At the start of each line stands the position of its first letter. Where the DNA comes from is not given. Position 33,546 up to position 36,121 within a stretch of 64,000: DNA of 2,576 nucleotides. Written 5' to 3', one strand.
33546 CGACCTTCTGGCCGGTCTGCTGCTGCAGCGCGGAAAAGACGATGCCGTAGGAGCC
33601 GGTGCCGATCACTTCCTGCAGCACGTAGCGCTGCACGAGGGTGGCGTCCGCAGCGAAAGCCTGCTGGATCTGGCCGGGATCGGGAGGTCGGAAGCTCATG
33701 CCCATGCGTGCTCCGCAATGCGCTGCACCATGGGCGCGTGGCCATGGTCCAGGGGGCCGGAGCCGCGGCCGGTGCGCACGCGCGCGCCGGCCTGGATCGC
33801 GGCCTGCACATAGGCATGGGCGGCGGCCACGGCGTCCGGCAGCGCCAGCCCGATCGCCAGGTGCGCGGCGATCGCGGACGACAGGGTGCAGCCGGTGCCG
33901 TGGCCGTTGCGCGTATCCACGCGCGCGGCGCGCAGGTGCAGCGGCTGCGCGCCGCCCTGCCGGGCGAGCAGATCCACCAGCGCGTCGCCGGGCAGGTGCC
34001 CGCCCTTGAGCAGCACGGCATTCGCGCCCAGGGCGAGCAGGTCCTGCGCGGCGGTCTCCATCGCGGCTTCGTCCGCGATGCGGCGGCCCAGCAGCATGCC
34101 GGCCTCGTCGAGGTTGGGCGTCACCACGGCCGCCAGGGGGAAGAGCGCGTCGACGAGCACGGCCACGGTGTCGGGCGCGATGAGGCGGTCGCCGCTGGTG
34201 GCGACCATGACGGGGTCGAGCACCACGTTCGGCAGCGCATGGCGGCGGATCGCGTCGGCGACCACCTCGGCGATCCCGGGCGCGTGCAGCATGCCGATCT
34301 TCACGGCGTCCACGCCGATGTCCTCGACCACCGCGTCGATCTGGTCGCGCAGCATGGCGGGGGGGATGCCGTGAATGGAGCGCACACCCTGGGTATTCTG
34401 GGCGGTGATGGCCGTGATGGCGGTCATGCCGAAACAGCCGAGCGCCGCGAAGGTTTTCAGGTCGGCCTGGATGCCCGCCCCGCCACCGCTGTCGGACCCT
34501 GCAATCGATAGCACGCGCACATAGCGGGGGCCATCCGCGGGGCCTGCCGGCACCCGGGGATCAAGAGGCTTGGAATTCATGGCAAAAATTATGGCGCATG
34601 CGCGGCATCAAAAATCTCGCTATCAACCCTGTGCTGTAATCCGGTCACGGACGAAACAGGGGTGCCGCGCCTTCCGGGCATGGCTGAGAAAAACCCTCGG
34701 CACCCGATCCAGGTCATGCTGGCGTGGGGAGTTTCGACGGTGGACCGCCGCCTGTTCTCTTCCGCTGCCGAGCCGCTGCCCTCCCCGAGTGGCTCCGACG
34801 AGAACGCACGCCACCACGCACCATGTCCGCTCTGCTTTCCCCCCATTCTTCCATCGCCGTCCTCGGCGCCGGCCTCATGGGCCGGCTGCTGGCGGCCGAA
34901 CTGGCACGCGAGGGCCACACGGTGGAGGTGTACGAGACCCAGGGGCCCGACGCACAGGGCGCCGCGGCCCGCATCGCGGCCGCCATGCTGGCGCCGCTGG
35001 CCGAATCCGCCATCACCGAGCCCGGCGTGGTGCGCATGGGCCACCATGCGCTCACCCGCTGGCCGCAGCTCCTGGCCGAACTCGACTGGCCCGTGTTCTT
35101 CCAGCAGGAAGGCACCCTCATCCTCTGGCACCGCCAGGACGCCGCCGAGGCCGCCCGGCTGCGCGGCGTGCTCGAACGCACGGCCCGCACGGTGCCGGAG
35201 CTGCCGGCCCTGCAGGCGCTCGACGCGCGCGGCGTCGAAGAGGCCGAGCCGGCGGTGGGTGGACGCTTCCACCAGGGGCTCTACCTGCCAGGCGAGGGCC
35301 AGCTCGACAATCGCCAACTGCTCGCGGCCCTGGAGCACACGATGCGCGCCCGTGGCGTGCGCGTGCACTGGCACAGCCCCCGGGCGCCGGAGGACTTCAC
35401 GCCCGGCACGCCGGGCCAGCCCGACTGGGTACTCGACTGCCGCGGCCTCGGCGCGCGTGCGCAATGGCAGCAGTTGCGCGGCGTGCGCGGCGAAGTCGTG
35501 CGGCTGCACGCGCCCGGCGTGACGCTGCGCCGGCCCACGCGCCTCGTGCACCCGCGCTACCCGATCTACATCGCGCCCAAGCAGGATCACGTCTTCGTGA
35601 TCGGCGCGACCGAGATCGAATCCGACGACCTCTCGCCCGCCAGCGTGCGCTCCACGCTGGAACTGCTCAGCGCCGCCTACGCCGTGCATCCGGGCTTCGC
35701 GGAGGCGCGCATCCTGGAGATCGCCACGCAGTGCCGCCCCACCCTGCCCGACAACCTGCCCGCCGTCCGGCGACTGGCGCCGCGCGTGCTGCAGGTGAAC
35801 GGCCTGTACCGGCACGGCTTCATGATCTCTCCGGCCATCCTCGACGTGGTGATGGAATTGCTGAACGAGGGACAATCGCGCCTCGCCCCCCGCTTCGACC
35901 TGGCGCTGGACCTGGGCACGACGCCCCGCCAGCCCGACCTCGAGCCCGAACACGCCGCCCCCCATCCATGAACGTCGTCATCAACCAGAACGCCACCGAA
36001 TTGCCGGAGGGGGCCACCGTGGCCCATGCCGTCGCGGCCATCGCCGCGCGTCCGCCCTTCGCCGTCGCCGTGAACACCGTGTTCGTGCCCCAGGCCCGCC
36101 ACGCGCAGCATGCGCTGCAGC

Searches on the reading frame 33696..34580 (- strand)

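Call 9: search_protein_families(library=ncbifam, proteins=[window:33696-34580:-], max_evalue=0.001)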
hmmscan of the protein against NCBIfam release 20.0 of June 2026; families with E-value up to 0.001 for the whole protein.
window:33696-34580:- (294 aa): 17 families
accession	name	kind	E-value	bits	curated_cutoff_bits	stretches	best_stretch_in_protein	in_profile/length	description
TIGR00097.1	HMP-P_kinase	equivalog_domain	2.6e-92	308.7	204.95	1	23-279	1-253/254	bifunctional hydroxymethylpyrimidine kinase/phosphomethylpyrimidine kinase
NF011301.0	PRK14713.1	equivalog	1.7e-83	281.3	512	1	16-283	17-283/534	bifunctional hydroxymethylpyrimidine kinase/phosphomethylpyrimidine kinase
NF006346.0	PRK08573.1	equivalog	4.1e-80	269.7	528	1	23-277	7-257/450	bifunctional hydroxymethylpyrimidine kinase/phosphomethylpyrimidine kinase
NF007070.0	PRK09517.1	equivalog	2.6e-69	234.4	761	1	19-282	240-502/755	multifunctional thiamine-phosphate pyrophosphorylase/synthase/phosphomethylpyrimidine kinase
NF009077.0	PRK12412.1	equivalog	6.8e-64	215.9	385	1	22-280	5-262/274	pyridoxine/pyridoxal/pyridoxamine kinase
NF009259.0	PRK12616.1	equivalog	3.7e-55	187.5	390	1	22-269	5-254/270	bifunctional hydroxymethylpyrimidine kinase/phosphomethylpyrimidine kinase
NF009078.0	PRK12413.1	equivalog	1.5e-46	159.1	225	1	22-265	5-243/253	bifunctional hydroxymethylpyrimidine kinase/phosphomethylpyrimidine kinase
NF004398.0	PRK05756.1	equivalog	1.3e-14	54.2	292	1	23-266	5-258/287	pyridoxal kinase PdxY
NF005491.0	PRK07105.1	equivalog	4.7e-12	45.8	231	1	87-268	74-260/286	pyridoxamine kinase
TIGR00687.1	pyridox_kin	equivalog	3.4e-11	43.1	144.5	1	79-256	58-249/288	pyridoxal kinase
NF006034.0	PRK08176.1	equivalog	7.4e-10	38.5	342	1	91-267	90-269/283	pyridoxine/pyridoxal/pyridoxamine kinase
TIGR02152.1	D_ribokin_bact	equivalog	4.7e-08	32.7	299.65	1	144-263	170-282/298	ribokinase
TIGR03168.1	1-PFK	subfamily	9.1e-06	24.8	216.4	1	141-263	168-283/305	hexose kinase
NF008353.0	PRK11142.1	equivalog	2.4e-05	24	341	1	134-261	163-283/307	ribokinase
NF008454.0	PRK11316.1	equivalog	5.9e-05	21.8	521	1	150-256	189-289/475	bifunctional D-glycero-beta-D-manno-heptose-7-phosphate kinase/D-glycero-beta-D-manno-heptose 1-phosphate adenylyltransferase HldE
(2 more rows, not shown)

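Call 10: search_protein_families(library=pfam, proteins=[window:33696-34580:-], max_evalue=0.001)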
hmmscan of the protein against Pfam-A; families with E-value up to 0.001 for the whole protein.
window:33696-34580:- (294 aa): 2 families
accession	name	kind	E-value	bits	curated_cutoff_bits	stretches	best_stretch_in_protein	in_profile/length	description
PF08543.17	Phos_pyr_kin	-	4.1e-93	311.7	27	1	30-277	1-245/246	Phosphomethylpyrimidine kinase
PF00294.29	PfkB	-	1.1e-08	35.2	25.8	1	91-264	131-292/302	pfkB family carbohydrate kinase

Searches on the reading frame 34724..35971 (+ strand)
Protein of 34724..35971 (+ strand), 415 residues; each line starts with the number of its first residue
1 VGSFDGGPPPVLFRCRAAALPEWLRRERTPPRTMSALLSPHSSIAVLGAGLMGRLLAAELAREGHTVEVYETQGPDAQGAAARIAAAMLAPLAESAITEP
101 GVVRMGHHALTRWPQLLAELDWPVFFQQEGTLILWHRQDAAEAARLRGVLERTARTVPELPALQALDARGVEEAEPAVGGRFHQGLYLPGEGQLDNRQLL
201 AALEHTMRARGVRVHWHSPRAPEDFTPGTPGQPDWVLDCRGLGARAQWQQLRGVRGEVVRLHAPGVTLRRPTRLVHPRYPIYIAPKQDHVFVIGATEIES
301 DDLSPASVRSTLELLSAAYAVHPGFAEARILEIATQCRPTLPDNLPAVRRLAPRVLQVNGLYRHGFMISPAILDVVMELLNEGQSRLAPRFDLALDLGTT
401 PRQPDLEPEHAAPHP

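Call 9: search_protein_families(library=ncbifam, proteins=[window:34724-35971:+], max_evalue=0.001)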
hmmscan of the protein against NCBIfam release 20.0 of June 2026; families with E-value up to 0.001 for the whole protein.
window:34724-35971:+ (415 aa): 11 families
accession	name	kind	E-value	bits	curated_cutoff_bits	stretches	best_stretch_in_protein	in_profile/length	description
TIGR02352.1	thiamin_ThiO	equivalog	3e-74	250.2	250.8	1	44-383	1-350/351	glycine oxidase ThiO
NF002480.1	PRK01747.1-1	equivalog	8.1e-13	47.6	540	1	21-217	230-415/645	bifunctional tRNA (5-methylaminomethyl-2-thiouridine)(34)-methyltransferase MnmC2/FAD-dependent 5-carboxymethylaminomethyl-2-thiouridine(34)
TIGR03197.1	MnmC_Cterm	equivalog_domain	1e-11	44.6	174.2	1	44-215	2-165/400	FAD-dependent 5-carboxymethylaminomethyl-2-thiouridine(34) oxidoreductase MnmC1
NF001933.0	PRK00711.1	subfamily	2e-09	37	383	0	102-217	108-221/429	D-amino acid dehydrogenase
TIGR03364.1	HpnW_proposed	hypoth_equivalog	5.1e-07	29.1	285.1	1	43-217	2-166/365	TIGR03364 family FAD-dependent oxidoreductase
NF004783.0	PRK06129.1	equivalog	2.4e-06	27.2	347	1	42-97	3-57/315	3-hydroxyacyl-CoA dehydrogenase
NF040813.1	pro_dh_Thprot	equivalog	1.4e-05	24.3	600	0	324-380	293-348/362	D-proline dehydrogenase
NF009074.0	PRK12409.1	equivalog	5.1e-05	22.6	494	0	128-216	133-216/410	D-amino acid dehydrogenase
NF006124.0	PRK08268.1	subfamily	0.00016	20.8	508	1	40-92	6-57/507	3-hydroxyacyl-CoA dehydrogenase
NF005560.0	PRK07233.1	equivalog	0.00016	20.7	252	1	43-73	2-32/435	hypothetical protein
NF042925.1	FHMPC_DH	equivalog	0.00084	18.7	500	0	43-87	2-46/304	5-formyl-3-hydroxy-2-methylpyridine 4-carboxylate 5-dehydrogenase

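Call 10: search_protein_families(library=pfam, proteins=[window:34724-35971:+], max_evalue=0.001)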
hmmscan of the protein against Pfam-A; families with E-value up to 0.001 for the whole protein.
window:34724-35971:+ (415 aa): 4 families
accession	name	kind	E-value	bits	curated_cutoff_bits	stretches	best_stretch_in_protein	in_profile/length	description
PF01266.30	DAO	-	1.3e-43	150.3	27.9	1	44-372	2-346/353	FAD dependent oxidoreductase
PF02737.24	3HCDH_N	-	1.3e-05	25.6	22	1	44-98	2-56/180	3-hydroxyacyl-CoA dehydrogenase, NAD binding domain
PF03446.21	NAD_binding_2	-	6.5e-05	23.4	21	1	43-85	1-43/161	NAD binding domain of 6-phosphogluconate dehydrogenase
PF13450.12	NAD_binding_8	-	0.00077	20.1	21.9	0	46-73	1-28/68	NAD(P)-binding Rossmann-like domain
